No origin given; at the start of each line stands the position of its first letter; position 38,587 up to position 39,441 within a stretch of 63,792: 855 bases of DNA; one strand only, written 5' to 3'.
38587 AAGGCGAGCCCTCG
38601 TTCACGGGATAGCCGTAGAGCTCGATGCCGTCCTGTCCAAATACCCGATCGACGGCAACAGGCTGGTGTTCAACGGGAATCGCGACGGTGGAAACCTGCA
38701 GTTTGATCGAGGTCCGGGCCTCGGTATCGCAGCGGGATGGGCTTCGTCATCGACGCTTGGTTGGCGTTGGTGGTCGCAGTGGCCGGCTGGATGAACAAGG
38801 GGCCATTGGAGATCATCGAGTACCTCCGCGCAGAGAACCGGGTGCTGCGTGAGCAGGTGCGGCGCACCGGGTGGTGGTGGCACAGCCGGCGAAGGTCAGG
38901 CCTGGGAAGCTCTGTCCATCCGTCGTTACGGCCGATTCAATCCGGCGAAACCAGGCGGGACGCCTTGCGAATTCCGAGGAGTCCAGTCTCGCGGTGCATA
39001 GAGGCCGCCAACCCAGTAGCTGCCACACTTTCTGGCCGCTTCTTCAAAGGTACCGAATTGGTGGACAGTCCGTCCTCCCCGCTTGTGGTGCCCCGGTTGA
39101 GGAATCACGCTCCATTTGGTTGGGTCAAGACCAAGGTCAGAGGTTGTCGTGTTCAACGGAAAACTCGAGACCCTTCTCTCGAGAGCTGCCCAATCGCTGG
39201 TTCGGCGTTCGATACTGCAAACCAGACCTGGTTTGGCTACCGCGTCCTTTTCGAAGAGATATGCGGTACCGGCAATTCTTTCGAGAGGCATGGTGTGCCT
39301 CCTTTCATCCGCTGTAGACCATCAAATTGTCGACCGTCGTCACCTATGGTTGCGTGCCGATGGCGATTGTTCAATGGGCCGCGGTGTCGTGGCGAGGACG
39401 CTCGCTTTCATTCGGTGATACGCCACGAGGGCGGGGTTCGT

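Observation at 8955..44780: R1: a dispersed, same-orientation 100-250-nt repeat family at the edges of accessory blocks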

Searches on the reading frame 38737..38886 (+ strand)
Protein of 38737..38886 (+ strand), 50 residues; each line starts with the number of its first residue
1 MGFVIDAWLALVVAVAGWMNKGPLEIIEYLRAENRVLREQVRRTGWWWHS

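Call 39: search_protein_families(library=ncbifam, max_evalue=1, proteins=[window:38737-38886:+])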
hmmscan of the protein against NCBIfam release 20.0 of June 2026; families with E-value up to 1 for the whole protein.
seq(50 aa): 1 family
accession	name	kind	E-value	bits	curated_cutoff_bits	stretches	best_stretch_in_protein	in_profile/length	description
NF050178.1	PA4570_fam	equivalog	0.11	12.7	100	0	1-9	1-9/69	PA4570 family protein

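Call 40: search_protein_families(library=pfam, max_evalue=1, proteins=[window:38737-38886:+])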
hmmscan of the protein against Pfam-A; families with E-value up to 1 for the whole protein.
seq(50 aa): 0 families

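Call 42: search_dna_similar(query=window:38737-38886:+, collection=plasmids, mode=protein, max_evalue=1, max_rows=8)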
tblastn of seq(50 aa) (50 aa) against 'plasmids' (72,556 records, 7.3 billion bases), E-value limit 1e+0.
No match.

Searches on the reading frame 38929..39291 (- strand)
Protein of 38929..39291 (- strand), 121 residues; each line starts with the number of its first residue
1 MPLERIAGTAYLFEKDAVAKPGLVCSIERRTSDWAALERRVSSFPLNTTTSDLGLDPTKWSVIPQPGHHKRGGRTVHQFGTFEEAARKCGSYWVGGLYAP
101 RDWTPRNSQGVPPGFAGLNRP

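Call 18: search_protein_families(library=pfam, max_evalue=0.01, proteins=[window:38929-39291:-])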
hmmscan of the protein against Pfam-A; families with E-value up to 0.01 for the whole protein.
seq(121 aa): 0 families

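Call 39: search_protein_families(library=ncbifam, max_evalue=1, proteins=[window:38929-39291:-])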
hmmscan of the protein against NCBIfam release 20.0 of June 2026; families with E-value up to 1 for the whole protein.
seq(121 aa): 1 family
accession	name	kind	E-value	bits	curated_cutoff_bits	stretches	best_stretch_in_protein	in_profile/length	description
NF053724.1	Rv3103c_Nterm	equivalog_domain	0.086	12.8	50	1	92-115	27-51/69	Rv3103c family proline-rich protein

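Call 44: find_homologous_proteins(query=window:38929-39291:-, max_evalue=0.001)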
Query seq(121 aa): 7 candidates shared short words with the query, none scored E <= 0.001.

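Call 73: search_protein_families(library=padloc, max_evalue=0.1, proteins=[window:38929-39291:-])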
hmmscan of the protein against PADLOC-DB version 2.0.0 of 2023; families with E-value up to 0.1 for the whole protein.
seq(121 aa): 0 families

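Call 74: search_protein_families(library=phrogs, max_evalue=0.1, proteins=[window:38929-39291:-])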
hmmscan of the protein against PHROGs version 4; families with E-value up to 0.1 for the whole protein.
seq(121 aa): 1 family
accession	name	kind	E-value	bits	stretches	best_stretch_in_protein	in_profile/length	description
phrog_8837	-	unknown function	0.06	14.8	0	84-104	28-48/68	-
